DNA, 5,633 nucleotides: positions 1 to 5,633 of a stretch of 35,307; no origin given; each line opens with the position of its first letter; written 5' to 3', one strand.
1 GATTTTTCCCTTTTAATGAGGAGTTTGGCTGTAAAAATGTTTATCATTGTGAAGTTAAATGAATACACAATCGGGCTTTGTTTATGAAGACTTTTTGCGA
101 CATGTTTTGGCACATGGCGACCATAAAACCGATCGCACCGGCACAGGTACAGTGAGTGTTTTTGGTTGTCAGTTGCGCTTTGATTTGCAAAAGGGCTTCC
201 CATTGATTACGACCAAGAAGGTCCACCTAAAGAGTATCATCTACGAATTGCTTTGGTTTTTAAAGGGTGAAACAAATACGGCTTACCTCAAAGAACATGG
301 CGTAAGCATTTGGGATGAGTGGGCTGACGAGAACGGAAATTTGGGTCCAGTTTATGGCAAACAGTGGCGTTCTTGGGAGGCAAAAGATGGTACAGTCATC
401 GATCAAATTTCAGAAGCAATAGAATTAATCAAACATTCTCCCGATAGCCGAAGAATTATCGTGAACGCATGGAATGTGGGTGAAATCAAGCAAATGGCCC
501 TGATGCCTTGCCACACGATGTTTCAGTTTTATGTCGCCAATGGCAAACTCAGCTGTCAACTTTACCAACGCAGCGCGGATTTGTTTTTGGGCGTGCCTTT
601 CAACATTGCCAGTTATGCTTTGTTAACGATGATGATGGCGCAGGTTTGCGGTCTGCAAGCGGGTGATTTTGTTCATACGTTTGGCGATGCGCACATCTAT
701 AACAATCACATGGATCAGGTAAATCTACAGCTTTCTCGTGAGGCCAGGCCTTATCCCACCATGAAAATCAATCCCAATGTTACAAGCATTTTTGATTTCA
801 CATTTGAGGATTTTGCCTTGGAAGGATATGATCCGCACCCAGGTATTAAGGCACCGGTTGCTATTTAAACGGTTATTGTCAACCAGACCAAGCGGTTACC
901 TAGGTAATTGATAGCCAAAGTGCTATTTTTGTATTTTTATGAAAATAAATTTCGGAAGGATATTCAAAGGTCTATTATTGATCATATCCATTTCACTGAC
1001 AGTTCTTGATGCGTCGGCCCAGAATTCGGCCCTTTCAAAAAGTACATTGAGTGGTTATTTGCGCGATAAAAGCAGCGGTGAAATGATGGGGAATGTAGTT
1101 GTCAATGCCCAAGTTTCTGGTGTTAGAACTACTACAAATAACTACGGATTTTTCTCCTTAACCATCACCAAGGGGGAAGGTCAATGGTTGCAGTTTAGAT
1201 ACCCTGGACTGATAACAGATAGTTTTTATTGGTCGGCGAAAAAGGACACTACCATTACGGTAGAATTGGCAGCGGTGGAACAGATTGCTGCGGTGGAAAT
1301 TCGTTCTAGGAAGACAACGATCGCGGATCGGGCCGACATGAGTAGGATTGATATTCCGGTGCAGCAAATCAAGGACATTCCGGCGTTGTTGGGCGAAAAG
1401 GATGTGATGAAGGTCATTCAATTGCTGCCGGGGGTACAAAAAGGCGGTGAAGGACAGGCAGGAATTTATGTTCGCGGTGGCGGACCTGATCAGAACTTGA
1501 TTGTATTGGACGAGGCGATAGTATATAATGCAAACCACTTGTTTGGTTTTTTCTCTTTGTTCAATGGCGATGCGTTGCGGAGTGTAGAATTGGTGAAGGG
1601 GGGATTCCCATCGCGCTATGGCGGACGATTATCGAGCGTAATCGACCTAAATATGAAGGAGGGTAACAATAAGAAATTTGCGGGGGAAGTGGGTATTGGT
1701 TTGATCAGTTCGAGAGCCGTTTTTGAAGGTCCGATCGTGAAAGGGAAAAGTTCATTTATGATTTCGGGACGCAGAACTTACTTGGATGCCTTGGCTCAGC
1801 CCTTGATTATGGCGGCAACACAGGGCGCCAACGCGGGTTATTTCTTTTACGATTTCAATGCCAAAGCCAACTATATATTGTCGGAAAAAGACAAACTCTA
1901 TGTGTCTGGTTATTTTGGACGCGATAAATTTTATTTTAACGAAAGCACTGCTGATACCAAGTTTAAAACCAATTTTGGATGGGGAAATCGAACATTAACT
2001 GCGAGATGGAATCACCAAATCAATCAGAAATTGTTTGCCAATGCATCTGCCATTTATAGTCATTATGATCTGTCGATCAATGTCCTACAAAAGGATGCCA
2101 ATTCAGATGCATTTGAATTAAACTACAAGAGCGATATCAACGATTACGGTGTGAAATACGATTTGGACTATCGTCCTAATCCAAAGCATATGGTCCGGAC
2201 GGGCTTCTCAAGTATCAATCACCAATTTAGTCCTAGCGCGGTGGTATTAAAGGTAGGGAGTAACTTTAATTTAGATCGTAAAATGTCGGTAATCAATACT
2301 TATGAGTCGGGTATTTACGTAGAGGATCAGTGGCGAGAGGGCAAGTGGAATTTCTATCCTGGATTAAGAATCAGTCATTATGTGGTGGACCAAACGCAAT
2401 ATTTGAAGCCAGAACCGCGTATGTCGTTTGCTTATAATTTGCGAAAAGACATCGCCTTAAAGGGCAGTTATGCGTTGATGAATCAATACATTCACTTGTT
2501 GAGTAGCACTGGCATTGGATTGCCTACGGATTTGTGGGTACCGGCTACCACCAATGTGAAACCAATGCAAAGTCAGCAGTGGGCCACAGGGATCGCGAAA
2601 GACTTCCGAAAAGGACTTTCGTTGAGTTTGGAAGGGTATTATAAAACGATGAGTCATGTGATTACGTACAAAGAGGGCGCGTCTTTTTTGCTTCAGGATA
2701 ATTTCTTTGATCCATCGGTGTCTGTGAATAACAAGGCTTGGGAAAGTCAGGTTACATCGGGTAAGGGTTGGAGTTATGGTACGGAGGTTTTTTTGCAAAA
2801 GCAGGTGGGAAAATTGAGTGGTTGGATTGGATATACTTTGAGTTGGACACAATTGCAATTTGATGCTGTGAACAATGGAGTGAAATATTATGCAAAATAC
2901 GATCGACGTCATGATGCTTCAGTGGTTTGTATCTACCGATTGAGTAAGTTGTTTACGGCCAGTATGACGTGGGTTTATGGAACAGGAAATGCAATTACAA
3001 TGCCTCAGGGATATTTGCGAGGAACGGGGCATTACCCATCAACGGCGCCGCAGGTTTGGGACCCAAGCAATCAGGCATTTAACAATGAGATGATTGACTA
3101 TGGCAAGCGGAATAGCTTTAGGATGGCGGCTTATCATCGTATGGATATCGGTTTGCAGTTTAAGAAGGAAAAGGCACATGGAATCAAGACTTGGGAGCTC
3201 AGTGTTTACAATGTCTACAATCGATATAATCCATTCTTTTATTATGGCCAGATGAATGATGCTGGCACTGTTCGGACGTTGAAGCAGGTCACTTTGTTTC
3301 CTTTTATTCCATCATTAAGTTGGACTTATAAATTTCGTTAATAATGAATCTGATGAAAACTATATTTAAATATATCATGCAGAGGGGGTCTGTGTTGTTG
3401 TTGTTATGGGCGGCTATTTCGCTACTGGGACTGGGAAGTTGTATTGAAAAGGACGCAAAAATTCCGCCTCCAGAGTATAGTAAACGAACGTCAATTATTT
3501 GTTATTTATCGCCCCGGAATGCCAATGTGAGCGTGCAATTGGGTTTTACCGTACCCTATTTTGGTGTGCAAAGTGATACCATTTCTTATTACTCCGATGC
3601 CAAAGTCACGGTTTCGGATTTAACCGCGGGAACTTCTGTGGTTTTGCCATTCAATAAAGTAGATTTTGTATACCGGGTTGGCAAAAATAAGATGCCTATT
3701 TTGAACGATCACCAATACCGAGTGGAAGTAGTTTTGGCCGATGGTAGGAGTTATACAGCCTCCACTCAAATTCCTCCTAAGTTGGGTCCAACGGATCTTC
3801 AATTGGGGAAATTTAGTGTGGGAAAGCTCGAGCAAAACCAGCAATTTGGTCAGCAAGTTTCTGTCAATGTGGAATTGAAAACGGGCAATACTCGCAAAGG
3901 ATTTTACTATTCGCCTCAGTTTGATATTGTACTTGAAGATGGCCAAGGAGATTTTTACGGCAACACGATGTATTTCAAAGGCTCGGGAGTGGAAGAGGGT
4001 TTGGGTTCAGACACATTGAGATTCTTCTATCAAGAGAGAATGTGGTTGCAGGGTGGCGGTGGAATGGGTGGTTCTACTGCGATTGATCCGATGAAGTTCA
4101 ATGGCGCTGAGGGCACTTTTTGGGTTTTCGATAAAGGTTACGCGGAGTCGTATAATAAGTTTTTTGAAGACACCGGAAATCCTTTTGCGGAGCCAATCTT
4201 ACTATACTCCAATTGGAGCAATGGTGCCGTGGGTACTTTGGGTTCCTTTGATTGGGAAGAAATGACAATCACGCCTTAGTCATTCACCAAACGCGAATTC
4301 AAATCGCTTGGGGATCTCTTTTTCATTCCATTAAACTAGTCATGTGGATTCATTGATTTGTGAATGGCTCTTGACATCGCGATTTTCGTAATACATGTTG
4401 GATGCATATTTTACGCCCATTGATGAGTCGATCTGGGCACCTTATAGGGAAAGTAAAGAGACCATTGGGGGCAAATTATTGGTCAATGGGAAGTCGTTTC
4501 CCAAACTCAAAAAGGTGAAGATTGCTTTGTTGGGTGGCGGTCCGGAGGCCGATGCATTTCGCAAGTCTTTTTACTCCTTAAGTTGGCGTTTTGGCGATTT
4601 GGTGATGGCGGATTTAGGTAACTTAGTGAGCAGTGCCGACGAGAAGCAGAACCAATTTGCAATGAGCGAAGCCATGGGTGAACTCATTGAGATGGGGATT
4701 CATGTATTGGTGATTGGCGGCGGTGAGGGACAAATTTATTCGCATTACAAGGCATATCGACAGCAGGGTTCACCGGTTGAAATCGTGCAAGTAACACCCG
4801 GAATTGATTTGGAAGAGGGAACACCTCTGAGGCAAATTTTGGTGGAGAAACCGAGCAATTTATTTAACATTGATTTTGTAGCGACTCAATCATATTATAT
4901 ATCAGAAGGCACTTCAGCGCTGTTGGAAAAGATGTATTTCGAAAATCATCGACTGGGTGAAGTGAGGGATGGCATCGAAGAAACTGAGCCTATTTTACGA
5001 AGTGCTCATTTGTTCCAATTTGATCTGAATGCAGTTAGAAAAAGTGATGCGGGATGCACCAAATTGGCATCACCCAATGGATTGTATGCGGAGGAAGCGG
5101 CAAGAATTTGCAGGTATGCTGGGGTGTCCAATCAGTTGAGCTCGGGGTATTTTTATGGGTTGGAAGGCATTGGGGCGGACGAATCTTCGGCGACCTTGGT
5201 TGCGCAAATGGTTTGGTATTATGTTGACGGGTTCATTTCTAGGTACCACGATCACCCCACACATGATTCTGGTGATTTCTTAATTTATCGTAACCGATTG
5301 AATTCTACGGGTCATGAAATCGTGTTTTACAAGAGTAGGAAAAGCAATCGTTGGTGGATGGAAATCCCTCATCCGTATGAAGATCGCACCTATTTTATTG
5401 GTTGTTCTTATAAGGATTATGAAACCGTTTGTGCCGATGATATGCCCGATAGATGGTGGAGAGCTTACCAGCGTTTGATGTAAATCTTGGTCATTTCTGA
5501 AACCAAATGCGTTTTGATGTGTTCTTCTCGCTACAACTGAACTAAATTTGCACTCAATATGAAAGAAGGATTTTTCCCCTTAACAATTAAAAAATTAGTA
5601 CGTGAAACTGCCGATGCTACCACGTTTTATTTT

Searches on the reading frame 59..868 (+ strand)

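Call 16: search_protein_families(library=pfam, proteins=[window:59-868:+], max_evalue=0.0001)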
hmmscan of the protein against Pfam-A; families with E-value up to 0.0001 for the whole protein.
window:59-868:+ (269 aa): 1 family
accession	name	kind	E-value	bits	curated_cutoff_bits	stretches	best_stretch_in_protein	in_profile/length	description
PF00303.24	Thymidylat_synt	-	1.8e-127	424.4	24.3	1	9-269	3-266/266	Thymidylate synthase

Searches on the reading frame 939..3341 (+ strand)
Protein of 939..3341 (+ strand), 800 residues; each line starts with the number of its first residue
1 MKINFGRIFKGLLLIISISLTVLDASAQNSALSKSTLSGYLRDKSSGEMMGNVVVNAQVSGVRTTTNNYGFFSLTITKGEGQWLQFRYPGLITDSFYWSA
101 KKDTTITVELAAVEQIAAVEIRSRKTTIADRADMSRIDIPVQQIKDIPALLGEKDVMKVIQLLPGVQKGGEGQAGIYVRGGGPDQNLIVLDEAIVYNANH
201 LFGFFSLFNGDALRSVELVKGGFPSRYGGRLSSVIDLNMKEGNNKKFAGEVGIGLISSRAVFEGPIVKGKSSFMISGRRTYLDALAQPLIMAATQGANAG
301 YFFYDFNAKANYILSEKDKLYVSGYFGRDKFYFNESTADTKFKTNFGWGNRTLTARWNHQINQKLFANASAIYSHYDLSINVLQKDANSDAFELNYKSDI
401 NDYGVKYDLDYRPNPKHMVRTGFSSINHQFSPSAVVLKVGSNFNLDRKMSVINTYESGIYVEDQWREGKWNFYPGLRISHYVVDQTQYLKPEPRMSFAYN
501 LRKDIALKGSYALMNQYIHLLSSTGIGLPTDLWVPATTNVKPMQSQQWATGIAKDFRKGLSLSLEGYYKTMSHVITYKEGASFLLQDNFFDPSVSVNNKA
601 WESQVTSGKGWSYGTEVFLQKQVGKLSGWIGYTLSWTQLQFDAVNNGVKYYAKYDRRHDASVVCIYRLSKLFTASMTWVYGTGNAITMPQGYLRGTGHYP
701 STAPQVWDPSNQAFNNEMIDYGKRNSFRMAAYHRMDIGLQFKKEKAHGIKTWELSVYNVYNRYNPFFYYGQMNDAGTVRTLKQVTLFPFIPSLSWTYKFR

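Call 16: search_protein_families(library=pfam, proteins=[window:939-3341:+], max_evalue=0.0001)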
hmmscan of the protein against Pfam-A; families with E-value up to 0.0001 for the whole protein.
window:939-3341:+ (800 aa): 2 families
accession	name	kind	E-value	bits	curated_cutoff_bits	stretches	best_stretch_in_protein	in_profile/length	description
PF07715.20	Plug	-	9.2e-10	39.4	23.9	1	147-230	17-102/107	TonB-dependent Receptor Plug Domain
PF13715.12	CarbopepD_reg_2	-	5.9e-05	23.5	32.2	0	37-112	1-76/88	CarboxypepD_reg-like domain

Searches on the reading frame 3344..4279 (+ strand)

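Call 16: search_protein_families(library=pfam, proteins=[window:3344-4279:+], max_evalue=0.0001)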
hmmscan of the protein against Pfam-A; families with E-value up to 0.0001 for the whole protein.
window:3344-4279:+ (311 aa): 1 family
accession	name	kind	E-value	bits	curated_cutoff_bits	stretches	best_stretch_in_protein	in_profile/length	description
PF14054.11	DUF4249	-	6.4e-12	46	28.5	1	40-191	6-149/269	Domain of unknown function (DUF4249)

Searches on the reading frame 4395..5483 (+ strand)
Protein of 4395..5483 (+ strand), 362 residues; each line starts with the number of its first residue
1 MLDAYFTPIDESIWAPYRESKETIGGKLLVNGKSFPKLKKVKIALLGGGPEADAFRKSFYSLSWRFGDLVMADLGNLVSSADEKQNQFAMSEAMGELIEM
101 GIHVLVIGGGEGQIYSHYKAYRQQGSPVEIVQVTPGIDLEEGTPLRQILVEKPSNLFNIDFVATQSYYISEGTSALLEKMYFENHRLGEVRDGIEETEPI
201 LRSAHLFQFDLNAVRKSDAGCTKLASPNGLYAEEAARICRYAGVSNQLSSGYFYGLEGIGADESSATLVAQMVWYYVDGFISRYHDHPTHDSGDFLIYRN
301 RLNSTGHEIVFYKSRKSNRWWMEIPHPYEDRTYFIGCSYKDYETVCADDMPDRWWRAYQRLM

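Call 16: search_protein_families(library=pfam, proteins=[window:4395-5483:+], max_evalue=0.0001)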
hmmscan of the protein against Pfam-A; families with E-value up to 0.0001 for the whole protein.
window:4395-5483:+ (362 aa): 1 family
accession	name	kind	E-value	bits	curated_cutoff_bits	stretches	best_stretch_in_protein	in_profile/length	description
PF00491.26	Arginase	-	8.7e-06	25.8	22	1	65-243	47-243/280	Arginase family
